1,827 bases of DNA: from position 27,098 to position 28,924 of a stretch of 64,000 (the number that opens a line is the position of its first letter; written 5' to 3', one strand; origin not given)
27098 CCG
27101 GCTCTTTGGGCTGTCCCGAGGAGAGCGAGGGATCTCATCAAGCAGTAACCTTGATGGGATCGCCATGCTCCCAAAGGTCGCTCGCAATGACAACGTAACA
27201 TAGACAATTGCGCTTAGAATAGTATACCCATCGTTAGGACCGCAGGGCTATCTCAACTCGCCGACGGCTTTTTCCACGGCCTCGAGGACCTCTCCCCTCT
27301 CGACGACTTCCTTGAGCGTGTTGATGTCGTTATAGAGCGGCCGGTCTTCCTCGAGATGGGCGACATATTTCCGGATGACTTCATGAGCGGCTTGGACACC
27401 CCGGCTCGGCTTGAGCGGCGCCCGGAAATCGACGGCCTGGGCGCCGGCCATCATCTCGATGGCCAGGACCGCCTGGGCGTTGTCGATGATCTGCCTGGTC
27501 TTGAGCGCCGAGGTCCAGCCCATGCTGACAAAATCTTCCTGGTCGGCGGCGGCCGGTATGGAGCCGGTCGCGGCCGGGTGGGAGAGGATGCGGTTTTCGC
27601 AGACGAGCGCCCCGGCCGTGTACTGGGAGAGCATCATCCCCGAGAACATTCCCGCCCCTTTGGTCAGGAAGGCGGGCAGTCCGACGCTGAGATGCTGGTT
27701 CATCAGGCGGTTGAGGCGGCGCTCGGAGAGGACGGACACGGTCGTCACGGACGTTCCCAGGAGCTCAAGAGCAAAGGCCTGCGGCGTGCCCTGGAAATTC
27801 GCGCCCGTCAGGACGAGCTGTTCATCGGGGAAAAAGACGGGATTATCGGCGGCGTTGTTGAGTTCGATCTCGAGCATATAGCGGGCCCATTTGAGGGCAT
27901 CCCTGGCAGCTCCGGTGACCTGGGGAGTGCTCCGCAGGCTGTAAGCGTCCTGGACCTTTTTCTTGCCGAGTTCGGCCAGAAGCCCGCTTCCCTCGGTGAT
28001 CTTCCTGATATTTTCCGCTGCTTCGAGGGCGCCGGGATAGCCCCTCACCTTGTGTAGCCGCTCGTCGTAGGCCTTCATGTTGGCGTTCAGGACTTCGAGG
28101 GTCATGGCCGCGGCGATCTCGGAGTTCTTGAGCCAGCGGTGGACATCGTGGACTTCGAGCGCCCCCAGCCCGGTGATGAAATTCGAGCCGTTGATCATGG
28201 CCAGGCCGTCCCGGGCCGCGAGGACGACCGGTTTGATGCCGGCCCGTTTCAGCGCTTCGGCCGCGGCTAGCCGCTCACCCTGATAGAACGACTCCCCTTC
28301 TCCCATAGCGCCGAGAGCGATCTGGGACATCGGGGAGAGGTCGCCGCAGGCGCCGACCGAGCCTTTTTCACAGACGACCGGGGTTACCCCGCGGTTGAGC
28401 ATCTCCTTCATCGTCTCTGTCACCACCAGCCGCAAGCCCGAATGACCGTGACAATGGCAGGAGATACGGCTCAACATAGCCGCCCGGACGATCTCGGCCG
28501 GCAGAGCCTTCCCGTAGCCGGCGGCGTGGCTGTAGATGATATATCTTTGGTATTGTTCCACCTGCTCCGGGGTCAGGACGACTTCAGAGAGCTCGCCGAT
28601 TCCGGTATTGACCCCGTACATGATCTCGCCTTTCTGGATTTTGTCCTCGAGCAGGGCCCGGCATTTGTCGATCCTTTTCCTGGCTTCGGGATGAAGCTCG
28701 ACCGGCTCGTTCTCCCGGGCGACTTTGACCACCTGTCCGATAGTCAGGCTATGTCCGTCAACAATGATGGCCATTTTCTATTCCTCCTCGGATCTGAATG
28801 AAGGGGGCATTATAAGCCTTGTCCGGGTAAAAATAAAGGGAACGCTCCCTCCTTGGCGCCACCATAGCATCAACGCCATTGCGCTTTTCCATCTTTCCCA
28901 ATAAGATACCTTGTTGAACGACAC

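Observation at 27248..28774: HAL/PAL-family ammonia-lyase with Ala-Cys-Gly replacing the MIO-forming Ala-Ser-Gly triad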

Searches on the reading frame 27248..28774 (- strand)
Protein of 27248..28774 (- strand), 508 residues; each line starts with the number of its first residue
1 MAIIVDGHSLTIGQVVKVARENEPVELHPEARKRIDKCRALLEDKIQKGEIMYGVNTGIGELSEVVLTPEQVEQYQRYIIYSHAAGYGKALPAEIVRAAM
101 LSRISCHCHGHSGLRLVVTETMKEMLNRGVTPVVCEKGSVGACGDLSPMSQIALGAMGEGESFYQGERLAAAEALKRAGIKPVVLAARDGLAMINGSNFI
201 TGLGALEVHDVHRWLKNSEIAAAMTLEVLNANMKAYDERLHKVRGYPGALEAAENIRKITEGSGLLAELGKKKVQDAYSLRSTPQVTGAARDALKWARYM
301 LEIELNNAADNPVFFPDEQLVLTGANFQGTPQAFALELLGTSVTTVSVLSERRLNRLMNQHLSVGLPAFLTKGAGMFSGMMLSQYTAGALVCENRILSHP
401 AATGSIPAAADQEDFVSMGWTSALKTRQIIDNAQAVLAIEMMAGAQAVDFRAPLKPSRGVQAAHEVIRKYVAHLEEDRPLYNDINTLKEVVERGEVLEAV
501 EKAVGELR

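Call 5: search_protein_families(library=pfam, proteins=[window:27248-28774:-])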
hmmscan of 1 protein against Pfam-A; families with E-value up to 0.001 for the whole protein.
window:27248-28774:- (508 aa): 1 family
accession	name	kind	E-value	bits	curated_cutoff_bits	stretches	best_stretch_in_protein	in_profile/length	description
PF00221.24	Lyase_aromatic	-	2.2e-171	571.1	27.3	1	10-469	1-466/466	Aromatic amino acid lyase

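Call 6: search_protein_families(library=ncbifam, proteins=[window:27248-28774:-])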
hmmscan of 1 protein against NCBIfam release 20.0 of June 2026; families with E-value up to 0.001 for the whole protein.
window:27248-28774:- (508 aa): 8 families
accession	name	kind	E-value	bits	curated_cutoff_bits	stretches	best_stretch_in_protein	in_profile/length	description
NF006871.0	PRK09367.1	subfamily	1.6e-173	578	524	1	2-502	3-503/505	histidine ammonia-lyase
TIGR01225.1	hutH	equivalog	1.1e-167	558.6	539.15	1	3-504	1-502/506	histidine ammonia-lyase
TIGR03832.1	Tyr_2_3_mutase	equivalog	4.4e-118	395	501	1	5-489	1-505/507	tyrosine 2,3-aminomutase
TIGR04475.1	Phe_D_beta_mut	equivalog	9.8e-109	364.3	800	1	4-491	4-509/510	phenylalanine aminomutase (D-beta-phenylalanine forming)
NF053541.1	FlxA_rubin_TAL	equivalog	5.3e-107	358.3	700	1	11-491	2-496/498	flexirubin biosynthesis tyrosine ammonia-lyase FlxA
NF041222.1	BagA_FevW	exception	9.5e-79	265.4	1000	1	5-501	3-524/529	bagremycin/ferroverdin biosynthesis tyrosine ammonia-lyase BagA/FevW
TIGR01226.1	phe_am_lyase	equivalog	4e-76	256.8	519.15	1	2-452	32-502/680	phenylalanine ammonia-lyase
TIGR04473.1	taxol_Phe_23mut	exception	1.1e-52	179.3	1250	1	3-483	27-523/687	phenylalanine aminomutase (L-beta-phenylalanine forming)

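Call 7: search_solved_structures(query=window:27248-28774:-, show_alignments=3)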
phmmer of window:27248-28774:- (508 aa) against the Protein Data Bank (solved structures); distinct sequences matched with E-value up to 0.001: 39.
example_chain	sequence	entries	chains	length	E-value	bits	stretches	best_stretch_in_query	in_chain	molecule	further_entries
7tqr_A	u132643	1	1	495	6.7e-101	341.7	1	3-499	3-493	Probable histidine ammonia-lyase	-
6v6h_A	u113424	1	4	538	2.1e-97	330.1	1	1-504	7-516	Histidine ammonia-lyase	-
2rjr_A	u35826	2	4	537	2.3e-95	323.4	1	3-502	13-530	Tyrosine aminomutase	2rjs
2ohy_A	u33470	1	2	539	2.4e-95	323.4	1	3-502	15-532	Tyrosine aminomutase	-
2qve_A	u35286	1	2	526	2.8e-95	323.1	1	3-502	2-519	Tyrosine Aminomutase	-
3kdz_A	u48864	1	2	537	6.4e-95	321.9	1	3-502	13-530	Histidine ammonia-lyase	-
3kdy_A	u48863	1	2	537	1.5e-94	320.7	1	3-502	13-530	Histidine ammonia-lyase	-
1gkm_B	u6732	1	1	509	1.1e-90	307.9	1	9-496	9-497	Histidine ammonia-lyase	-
1gkj_A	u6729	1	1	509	3.6e-90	306.3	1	9-496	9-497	HISTIDINE AMMONIA-LYASE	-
1gk3_A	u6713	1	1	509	1.8e-89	304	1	9-496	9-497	HISTIDINE AMMONIA-LYASE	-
1eb4_A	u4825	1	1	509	2.1e-89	303.8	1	9-496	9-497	HISTIDINE AMMONIA-LYASE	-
1gk2_A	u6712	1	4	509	2.7e-89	303.4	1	9-496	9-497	HISTIDINE AMMONIA-LYASE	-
1b8f_A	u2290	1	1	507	2e-87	297.3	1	9-496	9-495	Histidine ammonia-lyase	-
3unv_A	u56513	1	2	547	2.5e-78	267.2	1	5-491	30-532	AdmH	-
2o78_A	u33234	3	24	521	1.6e-65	225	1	6-487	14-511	Putative histidine ammonia-lyase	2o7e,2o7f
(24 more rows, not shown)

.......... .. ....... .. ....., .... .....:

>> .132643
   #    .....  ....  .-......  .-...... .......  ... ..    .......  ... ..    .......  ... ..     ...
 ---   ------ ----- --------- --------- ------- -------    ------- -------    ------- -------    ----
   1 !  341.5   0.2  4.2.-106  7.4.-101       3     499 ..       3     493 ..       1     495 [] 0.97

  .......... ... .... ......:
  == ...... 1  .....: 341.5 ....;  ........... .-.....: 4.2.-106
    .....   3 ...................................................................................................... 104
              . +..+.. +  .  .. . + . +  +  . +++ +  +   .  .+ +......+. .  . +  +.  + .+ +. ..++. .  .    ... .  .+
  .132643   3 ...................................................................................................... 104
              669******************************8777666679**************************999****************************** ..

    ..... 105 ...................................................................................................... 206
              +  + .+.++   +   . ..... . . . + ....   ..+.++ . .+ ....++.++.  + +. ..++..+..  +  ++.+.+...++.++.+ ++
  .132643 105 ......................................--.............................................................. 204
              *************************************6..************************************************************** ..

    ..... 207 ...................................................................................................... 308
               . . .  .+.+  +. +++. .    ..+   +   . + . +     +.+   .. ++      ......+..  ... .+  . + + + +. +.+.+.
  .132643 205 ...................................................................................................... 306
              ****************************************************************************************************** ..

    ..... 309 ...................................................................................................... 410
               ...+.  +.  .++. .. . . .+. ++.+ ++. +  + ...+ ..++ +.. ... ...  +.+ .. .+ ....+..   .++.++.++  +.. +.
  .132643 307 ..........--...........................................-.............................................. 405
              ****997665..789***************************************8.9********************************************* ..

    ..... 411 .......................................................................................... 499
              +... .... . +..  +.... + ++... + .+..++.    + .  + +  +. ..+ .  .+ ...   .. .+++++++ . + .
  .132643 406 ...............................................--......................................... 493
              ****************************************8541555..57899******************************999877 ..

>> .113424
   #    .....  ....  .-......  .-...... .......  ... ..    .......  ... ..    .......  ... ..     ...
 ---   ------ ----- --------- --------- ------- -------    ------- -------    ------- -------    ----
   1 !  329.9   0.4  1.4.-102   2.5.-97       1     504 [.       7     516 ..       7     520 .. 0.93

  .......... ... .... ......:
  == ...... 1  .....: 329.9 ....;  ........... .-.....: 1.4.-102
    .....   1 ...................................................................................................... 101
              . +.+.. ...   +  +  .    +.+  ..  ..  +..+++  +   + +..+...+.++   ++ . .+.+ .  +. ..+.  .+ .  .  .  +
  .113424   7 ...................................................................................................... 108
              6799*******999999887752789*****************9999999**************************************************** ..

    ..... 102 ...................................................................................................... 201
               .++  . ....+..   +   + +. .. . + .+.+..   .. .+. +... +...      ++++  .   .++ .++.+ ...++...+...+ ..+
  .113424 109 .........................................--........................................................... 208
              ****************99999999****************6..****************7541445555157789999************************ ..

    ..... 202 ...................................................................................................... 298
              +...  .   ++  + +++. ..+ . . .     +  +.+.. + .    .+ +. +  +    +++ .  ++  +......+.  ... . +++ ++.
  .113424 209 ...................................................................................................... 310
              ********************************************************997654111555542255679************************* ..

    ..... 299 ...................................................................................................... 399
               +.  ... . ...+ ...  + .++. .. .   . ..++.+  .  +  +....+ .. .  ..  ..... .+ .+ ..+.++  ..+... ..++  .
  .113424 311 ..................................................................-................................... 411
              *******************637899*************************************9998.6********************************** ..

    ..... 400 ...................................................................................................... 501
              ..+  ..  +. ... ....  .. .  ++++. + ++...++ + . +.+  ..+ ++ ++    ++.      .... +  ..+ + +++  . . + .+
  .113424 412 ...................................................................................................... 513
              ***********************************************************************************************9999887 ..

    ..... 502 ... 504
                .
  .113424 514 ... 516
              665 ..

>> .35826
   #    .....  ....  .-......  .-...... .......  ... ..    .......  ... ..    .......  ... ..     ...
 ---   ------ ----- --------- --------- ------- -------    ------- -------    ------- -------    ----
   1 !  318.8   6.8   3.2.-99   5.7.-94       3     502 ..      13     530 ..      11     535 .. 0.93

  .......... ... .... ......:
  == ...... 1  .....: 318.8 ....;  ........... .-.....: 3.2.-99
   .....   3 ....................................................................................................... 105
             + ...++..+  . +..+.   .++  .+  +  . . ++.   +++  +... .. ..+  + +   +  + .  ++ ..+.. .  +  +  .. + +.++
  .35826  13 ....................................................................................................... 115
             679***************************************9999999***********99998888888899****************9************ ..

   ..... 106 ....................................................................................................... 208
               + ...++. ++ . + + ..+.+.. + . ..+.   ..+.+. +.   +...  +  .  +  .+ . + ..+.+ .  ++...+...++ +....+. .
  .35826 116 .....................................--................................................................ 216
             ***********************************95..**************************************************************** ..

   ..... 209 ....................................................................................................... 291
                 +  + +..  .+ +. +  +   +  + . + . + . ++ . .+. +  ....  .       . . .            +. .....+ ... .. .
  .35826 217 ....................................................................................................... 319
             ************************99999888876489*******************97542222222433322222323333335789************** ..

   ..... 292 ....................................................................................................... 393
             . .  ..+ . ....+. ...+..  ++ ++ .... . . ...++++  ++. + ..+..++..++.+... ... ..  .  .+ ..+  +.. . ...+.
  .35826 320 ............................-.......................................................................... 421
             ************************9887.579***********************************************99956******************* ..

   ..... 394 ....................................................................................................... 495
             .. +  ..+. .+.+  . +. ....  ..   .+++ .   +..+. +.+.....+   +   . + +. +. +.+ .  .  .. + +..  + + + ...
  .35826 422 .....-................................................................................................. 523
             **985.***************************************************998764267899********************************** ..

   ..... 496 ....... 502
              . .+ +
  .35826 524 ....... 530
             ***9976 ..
